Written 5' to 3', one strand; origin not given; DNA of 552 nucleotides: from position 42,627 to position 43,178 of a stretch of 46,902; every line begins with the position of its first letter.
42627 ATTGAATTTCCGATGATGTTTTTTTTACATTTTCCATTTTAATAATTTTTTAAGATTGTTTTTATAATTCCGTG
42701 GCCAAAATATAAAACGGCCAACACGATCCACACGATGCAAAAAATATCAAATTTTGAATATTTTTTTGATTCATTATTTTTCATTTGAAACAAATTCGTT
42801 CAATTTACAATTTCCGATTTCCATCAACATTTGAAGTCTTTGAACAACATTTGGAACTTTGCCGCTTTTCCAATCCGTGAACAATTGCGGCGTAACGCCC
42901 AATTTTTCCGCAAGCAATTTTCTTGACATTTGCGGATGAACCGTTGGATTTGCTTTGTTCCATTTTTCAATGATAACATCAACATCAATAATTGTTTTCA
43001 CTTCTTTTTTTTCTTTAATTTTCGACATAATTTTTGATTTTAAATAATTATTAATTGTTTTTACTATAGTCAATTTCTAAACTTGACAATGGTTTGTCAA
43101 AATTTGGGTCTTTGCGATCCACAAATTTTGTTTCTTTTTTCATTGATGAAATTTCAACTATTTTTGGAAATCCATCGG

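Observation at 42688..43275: Early locus with acr-aca-like architecture: operator-bearing promoter, tiny ORF, XRE HTH, coupled micropeptide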

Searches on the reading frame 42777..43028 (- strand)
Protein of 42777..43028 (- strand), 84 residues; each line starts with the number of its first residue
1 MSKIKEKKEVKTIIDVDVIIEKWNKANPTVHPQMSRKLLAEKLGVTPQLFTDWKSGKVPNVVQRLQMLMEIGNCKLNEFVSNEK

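Call 10: search_protein_families(library=pfam, max_evalue=1, proteins=[window:42777-43028:-])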
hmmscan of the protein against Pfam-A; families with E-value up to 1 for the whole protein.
seq(84 aa): 4 families
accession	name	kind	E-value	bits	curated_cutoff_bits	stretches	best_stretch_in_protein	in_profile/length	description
PF13443.12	HTH_26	-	0.0091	16.7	22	1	33-80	10-58/63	Cro/C1-type HTH DNA-binding domain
PF15943.11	YdaS_toxin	-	0.11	12.8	30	1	36-58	11-33/65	Bacterial toxin YdaS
PF01527.26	HTH_Tnp_1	-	0.15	12.8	24.1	1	29-55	19-45/75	Transposase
PF01381.28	HTH_3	-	0.16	12.5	23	1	34-59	10-36/55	Helix-turn-helix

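Call 11: search_protein_families(library=phrogs, max_evalue=1, proteins=[window:42777-43028:-])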
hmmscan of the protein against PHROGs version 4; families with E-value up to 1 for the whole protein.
seq(84 aa): 4 families
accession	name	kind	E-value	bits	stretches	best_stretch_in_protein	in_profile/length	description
phrog_638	-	transcription regulation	0.0057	17.5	1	37-71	21-56/145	transcriptional regulator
phrog_8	-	transcription regulation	0.032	14.7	1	34-69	171-205/346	transcriptional regulator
phrog_4779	-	transcription regulation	0.061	14.9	1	33-73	15-57/98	transcriptional regulator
phrog_2328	-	transcription regulation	0.14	12.9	1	33-70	28-65/128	transcriptional repressor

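Call 17: find_homologous_proteins(query=window:42777-43028:-, max_evalue=1)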
Query seq(84 aa) (84 aa): 1 proteins with E <= 1 among 1 candidates.
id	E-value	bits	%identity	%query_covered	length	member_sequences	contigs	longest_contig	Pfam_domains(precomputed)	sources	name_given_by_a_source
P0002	4.5e-47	175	99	100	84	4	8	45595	-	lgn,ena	-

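Call 26: search_dna_similar(query=window:42777-43028:-, collection=phages, mode=protein, max_evalue=1, rows=spread, max_rows=40)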
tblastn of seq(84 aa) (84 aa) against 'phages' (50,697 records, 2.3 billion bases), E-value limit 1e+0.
Records with a match: 34; places in all: 34; records where one place covers at least 80% of the query: 29.
Best place of each record, by identity: 95-99% 29; <60% 5.
By first word of the organism name: Flavobacterium 31; Pseudomonas 2; Bacteriophage 1.
By host as written in the record: Flavobacterium psychrophilum 950106-1/1 13; Flavobacterium psychrophilum FPS-F15 6; Flavobacterium psychrophilum 020612-2/1 3; Flavobacterium sp. LMO8 2; Pseudomonas sp. 1-1-1b 2; Flavobacterium psychrophilum F482 1; Flavobacterium psychrophilum FPS-D5 1; Flavobacterium psychrophilum FPS-D10 1; and 5 more.
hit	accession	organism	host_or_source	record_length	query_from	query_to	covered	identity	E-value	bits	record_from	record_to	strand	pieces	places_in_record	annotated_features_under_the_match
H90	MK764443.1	Flavobacterium phage FPSV-S2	Flavobacterium psychrophilum F482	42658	15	84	83%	95.7%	6e-38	138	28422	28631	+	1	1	XRE family transcriptional regulator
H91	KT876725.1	Flavobacterium phage FpV9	Flavobacterium psychrophilum 950106-1/1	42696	15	84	83%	95.7%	6e-38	138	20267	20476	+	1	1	hypothetical protein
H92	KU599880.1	Flavobacterium phage Fpv5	Flavobacterium psychrophilum 950106-1/1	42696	15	84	83%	95.7%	6e-38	138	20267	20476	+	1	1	hypothetical protein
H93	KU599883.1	Flavobacterium phage Fpv8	Flavobacterium psychrophilum 950106-1/1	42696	15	84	83%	95.7%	6e-38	138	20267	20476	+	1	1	hypothetical protein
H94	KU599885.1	Flavobacterium phage Fpv11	Flavobacterium psychrophilum 950106-1/1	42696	15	84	83%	95.7%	6e-38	138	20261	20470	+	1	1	hypothetical protein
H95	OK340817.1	Flavobacterium phage FpV9-1.2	Flavobacterium psychrophilum 020612-2/1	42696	15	84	83%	95.7%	6e-38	138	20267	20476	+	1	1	record has no annotation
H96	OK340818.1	Flavobacterium phage FpV9-1.3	Flavobacterium psychrophilum 020612-2/1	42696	15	84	83%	95.7%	6e-38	138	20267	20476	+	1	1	record has no annotation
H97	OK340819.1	Flavobacterium phage FpV9-2.1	Flavobacterium psychrophilum 020612-2/1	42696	15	84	83%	95.7%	6e-38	138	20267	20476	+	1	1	record has no annotation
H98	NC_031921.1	Flavobacterium phage Fpv5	Flavobacterium psychrophilum 950106-1/1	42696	15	84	83%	95.7%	6e-38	138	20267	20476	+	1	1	hypothetical protein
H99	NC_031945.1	Flavobacterium phage Fpv11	Flavobacterium psychrophilum 950106-1/1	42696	15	84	83%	95.7%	6e-38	138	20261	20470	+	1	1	hypothetical protein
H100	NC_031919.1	Flavobacterium phage Fpv8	Flavobacterium psychrophilum 950106-1/1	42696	15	84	83%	95.7%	6e-38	138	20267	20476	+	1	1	hypothetical protein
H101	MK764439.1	Flavobacterium phage FPSV-D22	Flavobacterium psychrophilum FPS-D5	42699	15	84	83%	95.7%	6e-38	138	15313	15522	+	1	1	XRE family transcriptional regulator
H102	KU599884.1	Flavobacterium phage Fpv10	Flavobacterium psychrophilum 950106-1/1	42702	15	84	83%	95.7%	6e-38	138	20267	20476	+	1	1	hypothetical protein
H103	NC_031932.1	Flavobacterium phage Fpv10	Flavobacterium psychrophilum 950106-1/1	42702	15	84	83%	95.7%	6e-38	138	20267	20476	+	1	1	hypothetical protein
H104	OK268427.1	Flavobacterium phage FPSV-S20A3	Flavobacterium psychrophilum FPS-F15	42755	15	84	83%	95.7%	6e-38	138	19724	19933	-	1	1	record has no annotation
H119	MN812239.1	Flavobacterium phage vB_FspS_tant8-1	Flavobacterium sp. LMO8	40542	15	80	79%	48.5%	2e-14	71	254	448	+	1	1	HTH domain containing protein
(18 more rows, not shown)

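Call 27: get_annotated_region(hit=H119, flank=5000)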
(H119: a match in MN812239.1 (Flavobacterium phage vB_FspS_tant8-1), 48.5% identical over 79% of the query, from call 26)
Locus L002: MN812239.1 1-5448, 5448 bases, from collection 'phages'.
description: Flavobacterium phage vB_FspS_tant8-1, complete genome.
organism: Flavobacterium phage vB_FspS_tant8-1 (NCBI taxid 2686278)
taxonomy: Viruses; Duplodnaviria; Heunggongvirae; Uroviricota; Caudoviricetes; Tantvirus; Tantvirus tant
host: Flavobacterium sp. LMO8; source: -; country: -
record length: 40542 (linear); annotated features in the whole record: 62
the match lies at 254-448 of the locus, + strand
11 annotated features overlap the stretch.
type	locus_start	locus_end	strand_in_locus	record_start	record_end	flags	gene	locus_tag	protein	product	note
CDS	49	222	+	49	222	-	-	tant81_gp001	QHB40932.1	hypothetical protein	-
CDS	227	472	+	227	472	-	-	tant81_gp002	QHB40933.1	HTH domain containing protein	annotation based on sequence similarity to NCBI WP_134355391.1 and Pfam PF01381.21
CDS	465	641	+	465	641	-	-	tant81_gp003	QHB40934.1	hypothetical protein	-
CDS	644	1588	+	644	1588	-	-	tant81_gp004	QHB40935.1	DNA recombinase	DNA recombinase RecT; annotation based on sequence similarity to NCBI WP_139012954.1 and Pfam PF03837.13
CDS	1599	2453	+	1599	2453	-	-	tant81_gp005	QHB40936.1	hypothetical protein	annotation based on sequence similarity to NCBI WP_109343778.1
CDS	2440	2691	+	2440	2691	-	-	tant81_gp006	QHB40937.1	hypothetical protein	-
CDS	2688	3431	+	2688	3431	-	-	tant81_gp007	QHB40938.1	replication protein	annotation based on sequence similarity to NCBI YP_006560669.1 and Pfam PF09524.9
CDS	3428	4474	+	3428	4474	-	-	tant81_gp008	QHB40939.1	ATPase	annotation based on sequence similarity to NCBI WP_134355395.1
CDS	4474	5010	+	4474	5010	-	-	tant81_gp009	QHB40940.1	hypothetical protein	annotation based on sequence similarity to NCBI YP_006560671.1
CDS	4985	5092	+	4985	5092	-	-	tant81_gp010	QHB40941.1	hypothetical protein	-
CDS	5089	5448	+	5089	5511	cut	-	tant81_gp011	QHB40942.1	hypothetical protein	-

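Call 35: search_protein_representatives(protein=window:42777-43028:-)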
Query: 84 residues. Proteins with E-value up to 0.001 (for the whole library): 85; up to 1e-10: 20; up to 1e-30: 1. The best 85 are listed.
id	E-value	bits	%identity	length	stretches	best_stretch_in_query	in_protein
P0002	1.4e-47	174.6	99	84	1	1-84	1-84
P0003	1.6e-19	85.4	57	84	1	1-82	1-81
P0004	6.1e-16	74.0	41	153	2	2-75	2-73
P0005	8.2e-16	73.6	55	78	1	8-81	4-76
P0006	1.1e-15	73.2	54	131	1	10-80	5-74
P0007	1.3e-15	73.0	53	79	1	8-81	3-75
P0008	7.1e-15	70.6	53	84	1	11-83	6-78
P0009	9.3e-15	70.3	51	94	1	11-81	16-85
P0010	2.8e-14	68.8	54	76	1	11-80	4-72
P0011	4.3e-14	68.2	56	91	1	12-80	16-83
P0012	8.8e-14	67.2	52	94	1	10-81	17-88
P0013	1.1e-13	66.9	54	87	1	7-83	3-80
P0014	3.3e-13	65.4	48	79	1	12-83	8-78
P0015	8.9e-13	64.0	48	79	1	11-80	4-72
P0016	1.0e-12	63.8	45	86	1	7-83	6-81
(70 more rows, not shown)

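Call 37: search_solved_structures(query=A3, max_evalue=10, show_alignments=2)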
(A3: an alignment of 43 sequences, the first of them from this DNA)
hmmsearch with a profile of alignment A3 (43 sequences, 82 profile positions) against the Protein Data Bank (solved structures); distinct sequences matched with E-value up to 10: 42.
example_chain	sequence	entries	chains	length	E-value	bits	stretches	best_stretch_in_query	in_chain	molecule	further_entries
3tyr_A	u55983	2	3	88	0.0025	20.9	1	27-77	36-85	Transcriptional regulator | Predicted transcriptional regulator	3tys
2kpj_A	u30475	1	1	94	0.004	20.2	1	30-79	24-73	SOS-response transcriptional repressor, LexA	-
9sf2_A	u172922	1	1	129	0.0045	20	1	26-80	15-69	Transcriptional regulator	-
3bs3_A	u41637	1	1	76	0.0078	19.3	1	27-77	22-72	Putative DNA-binding protein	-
2xiu_A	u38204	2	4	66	0.023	17.8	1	25-76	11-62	CYLR2 | CYLR2 SYNONYM CYTOLYSIN REPRESSOR 2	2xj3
8tac_A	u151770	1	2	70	0.032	17.3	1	28-68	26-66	DBP48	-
3omt_A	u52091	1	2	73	0.048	16.8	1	34-79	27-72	uncharacterized protein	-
3ivp_A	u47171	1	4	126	0.054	16.6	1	25-77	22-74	Putative transposon-related DNA-binding protein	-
9k3w_A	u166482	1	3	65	0.074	16.2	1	27-77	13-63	Transcriptional regulator, PbsX family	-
3jxb_C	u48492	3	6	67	0.075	16.1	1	26-75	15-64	Repressor protein C2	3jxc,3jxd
2r1j_L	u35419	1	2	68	0.076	16.1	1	26-75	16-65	Repressor protein C2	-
1adr_A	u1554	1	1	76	0.084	16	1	26-75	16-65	P22 C2 REPRESSOR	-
8ezt_A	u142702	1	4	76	0.11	15.6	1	27-72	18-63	HipB(Lp)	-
1x57_A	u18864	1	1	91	0.15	15.2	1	25-60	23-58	Endothelial differentiation-related factor 1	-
23cp_P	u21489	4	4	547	0.16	15.1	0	29-71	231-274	DM2 domain-containing protein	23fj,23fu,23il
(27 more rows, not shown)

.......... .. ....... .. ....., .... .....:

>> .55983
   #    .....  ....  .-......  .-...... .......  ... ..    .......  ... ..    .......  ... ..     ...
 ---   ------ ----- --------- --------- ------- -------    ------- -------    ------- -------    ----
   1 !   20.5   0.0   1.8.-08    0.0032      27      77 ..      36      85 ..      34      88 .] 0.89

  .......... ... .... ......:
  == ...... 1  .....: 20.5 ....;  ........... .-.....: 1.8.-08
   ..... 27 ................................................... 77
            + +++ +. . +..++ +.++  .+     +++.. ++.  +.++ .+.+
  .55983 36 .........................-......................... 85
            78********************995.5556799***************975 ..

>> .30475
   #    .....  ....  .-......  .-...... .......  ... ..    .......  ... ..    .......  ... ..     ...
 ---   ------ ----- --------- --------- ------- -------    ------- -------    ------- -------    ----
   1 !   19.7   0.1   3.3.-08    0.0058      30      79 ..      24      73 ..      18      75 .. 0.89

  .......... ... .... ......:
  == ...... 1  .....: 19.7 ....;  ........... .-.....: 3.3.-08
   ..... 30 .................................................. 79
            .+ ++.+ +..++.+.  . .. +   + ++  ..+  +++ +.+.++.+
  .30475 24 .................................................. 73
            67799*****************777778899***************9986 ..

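Call 38: search_protein_families(library=pfam, alignment_id=A3, max_evalue=0.01)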
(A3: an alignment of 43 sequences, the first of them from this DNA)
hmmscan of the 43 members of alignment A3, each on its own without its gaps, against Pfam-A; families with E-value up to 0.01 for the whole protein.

A. member 1, seq(84 aa): 1 family
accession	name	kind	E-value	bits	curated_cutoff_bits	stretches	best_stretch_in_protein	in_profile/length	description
PF13443.12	HTH_26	-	0.0091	16.7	22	0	33-80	10-58/63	Cro/C1-type HTH DNA-binding domain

B. families by the number of members that match (of 43 scanned): 13 families
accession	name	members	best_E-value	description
PF13443.12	HTH_26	14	4.2e-09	Cro/C1-type HTH DNA-binding domain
PF01381.28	HTH_3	8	6.8e-07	Helix-turn-helix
PF07022.19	Phage_CI_repr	3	4.9e-05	Bacteriophage CI repressor helix-turn-helix domain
PF13518.12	HTH_28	3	0.0039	Helix-turn-helix domain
PF12844.13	HTH_19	2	4.3e-05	Helix-turn-helix domain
PF04218.19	CENP-B_N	2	0.00041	CENP-B N-terminal DNA-binding domain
PF16677.11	GP3_package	2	0.001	DNA-packaging protein gp3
PF13022.12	HTH_Tnp_1_2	2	0.0011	Helix-turn-helix of insertion element transposase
PF13384.12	HTH_23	1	0.0012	Homeodomain-like domain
PF13542.12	HTH_Tnp_ISL3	1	0.0014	Helix-turn-helix domain of transposase family ISL3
PF01527.26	HTH_Tnp_1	1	0.0034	Transposase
PF15943.11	YdaS_toxin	1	0.004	Bacterial toxin YdaS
PF13545.12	HTH_Crp_2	1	0.0091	Crp-like helix-turn-helix domain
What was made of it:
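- On Cro-like early regulator: HTH_26 or HTH_3 hits occur in 14 and 8 of 43 family members (call 38).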

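Call 41: find_related_loci(query=A4, collection=viral_contigs, flank=4000)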
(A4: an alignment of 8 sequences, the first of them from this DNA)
Query A4 (84 aa) in viral_contigs; peptide patterns used: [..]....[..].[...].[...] (x = any residue, [..] = any of these).
101 stretches matched a pattern; 14 encode a relative of the query (tblastn E <= 1e-3); 14 distinct loci.
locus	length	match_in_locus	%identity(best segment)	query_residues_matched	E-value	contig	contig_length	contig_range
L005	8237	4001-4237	61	1-80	6e-27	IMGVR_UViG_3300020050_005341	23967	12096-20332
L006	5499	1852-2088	61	1-80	6e-27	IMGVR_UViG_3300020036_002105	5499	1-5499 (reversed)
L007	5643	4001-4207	63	11-80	6e-27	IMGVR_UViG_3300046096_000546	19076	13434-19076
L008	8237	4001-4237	61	1-80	8e-27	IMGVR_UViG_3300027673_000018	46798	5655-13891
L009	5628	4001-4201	56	13-80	7e-23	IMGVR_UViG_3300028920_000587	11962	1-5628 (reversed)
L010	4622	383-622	53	2-80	6e-23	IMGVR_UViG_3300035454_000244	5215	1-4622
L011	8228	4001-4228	52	8-84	1e-21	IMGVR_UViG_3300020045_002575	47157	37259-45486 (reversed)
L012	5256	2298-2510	50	13-84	2e-21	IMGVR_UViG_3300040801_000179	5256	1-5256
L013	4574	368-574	53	11-80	2e-20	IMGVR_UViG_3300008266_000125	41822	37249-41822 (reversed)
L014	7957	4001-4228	44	4-80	7e-19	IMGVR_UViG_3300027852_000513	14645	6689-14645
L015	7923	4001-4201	40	13-80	1e-14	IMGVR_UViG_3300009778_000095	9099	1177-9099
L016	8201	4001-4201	40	13-80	1e-14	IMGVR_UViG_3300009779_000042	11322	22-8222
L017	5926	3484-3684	40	13-80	1e-14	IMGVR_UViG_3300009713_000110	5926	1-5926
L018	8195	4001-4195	39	13-78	3e-11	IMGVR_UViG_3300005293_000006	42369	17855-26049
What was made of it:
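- Tried and rejected: An 8-sequence alignment worked (call 41).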

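Call 46: predict_structure(alignment_id=A3)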
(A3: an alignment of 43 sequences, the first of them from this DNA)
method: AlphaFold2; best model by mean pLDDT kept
length: 84 residues; sequences in the alignment: 43
mean_pLDDT: 91.8   pTM: 0.68
mean pLDDT of the five models: 91.8, 89.7, 89.2, 88.4, 88.2
residues with pLDDT >= 90: 71; 70-90: 8; 50-70: 5; < 50: 0
segments of 3 or more residues with pLDDT < 50: none
pLDDT, mean of each block of 10 residues (from residue 1): 70 94 96 95 96 94 95 96 89
secondary structure, 60 per line:
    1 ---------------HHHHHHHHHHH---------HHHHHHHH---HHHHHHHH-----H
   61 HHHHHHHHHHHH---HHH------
elements in order: H16-26 H36-43 H47-54 H60-72
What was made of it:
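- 42774..43028 (-): 84-aa XRE/Cro-C1-type HTH protein. It belongs to a distinct roughly 80-aa family with the pattern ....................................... The AlphaFold2 model has pLDDT 91.8 and 4 helices (call 46).
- On Cro-like early regulator: The protein is 84 aa. The AlphaFold2 model has pLDDT 91.8 with a helix-turn-helix at 36-54 (call 46).
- The model is confident, with helix 36-43, a turn, and helix 47-54 (call 46).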

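Call 50: fold_search(model_id=the predicted structure, library=pdb)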
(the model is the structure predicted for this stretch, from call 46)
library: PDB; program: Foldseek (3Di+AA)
matches with E <= 10: 339; with E <= 0.001: 0
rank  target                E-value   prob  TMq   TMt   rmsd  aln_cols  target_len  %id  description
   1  2kpj_MODEL_1_A        6.5e-02  0.77  0.29  0.27  11.0        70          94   20  Solution Structure Of Protein SOS-response transcriptional repressor, LexA From Eubacterium rectale. Northeast (released 2009-11-17)
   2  3bs3                  3.0e-01  0.75  0.37  0.47   7.2        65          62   18  Crystal structure of a putative DNA-binding protein from Bacteroides fragilis (released 2008-01-15)
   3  7o81_AU               3.2e-01  0.60  0.35  0.29   7.6        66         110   26  Rabbit 80S ribosome colliding in another ribosome stalled by the SARS-CoV-2 pseudoknot (released 2021-06-02)
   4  9k3w_B                4.2e-01  0.77  0.42  0.52   9.8        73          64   16  Crystal structure of putative transcription regulator (dr_2454) from Deinococcus radiodurans (released 2025-10-22)
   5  8ezt_B                4.2e-01  0.47  0.33  0.37   9.7        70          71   18  Crystal structure of HipB(Lp) from Legionella pneumophila (released 2023-09-27)
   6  3omt_B                4.5e-01  0.69  0.42  0.50  10.1        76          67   16  Putative antitoxin component, CHU_2935 protein, from Xre family from Prevotella buccae. (released 2010-09-08)
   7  8ezt_A                4.5e-01  0.38  0.33  0.38   9.8        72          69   18  Crystal structure of HipB(Lp) from Legionella pneumophila (released 2023-09-27)
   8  3omt_A                4.8e-01  0.69  0.41  0.49  10.1        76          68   16  Putative antitoxin component, CHU_2935 protein, from Xre family from Prevotella buccae. (released 2010-09-08)
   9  6zvh_i                4.8e-01  0.41  0.36  0.29   8.1        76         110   25  EDF1-ribosome complex (released 2020-08-19)
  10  9sf2_A                7.6e-01  0.38  0.33  0.25   8.9        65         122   22  Phage Phi106 repressor in complex with AimX (released 2026-01-14)
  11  2ewt                  7.6e-01  0.30  0.32  0.36   8.6        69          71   14  Crystal structure of the DNA-binding domain of BldD (released 2006-06-13)
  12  3f52_A                8.1e-01  0.35  0.33  0.35   8.2        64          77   11  Crystal structure of the clp gene regulator ClgR from C. glutamicum (released 2008-11-18)
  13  7t8i_A                9.9e-01  0.30  0.33  0.40   9.4        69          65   12  Crystal structure of the ImmR transcriptional regulator DNA-binding domain of Bacillus subtilis (released 2022-03-16)
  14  1lli_A                1.1e+00  0.35  0.37  0.35   7.7        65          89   22  THE CRYSTAL STRUCTURE OF A MUTANT PROTEIN WITH ALTERED BUT IMPROVED HYDROPHOBIC CORE PACKING (released 1994-08-31)
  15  9rpv_E4               1.1e+00  0.30  0.35  0.27   7.6        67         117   27  Structure of the ZAK-bound human disome (released 2025-12-10)
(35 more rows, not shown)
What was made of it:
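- On Cro-like early regulator: XRE neighbours were found (calls 37, 50).
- Closest known: Controller. Same: Weak Foldseek hits were found (call 50).
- The nearest sequence and structure neighbours are XRE repressors such as 434, P22 C2, SinR, HipB and C-proteins (calls 37, 50).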
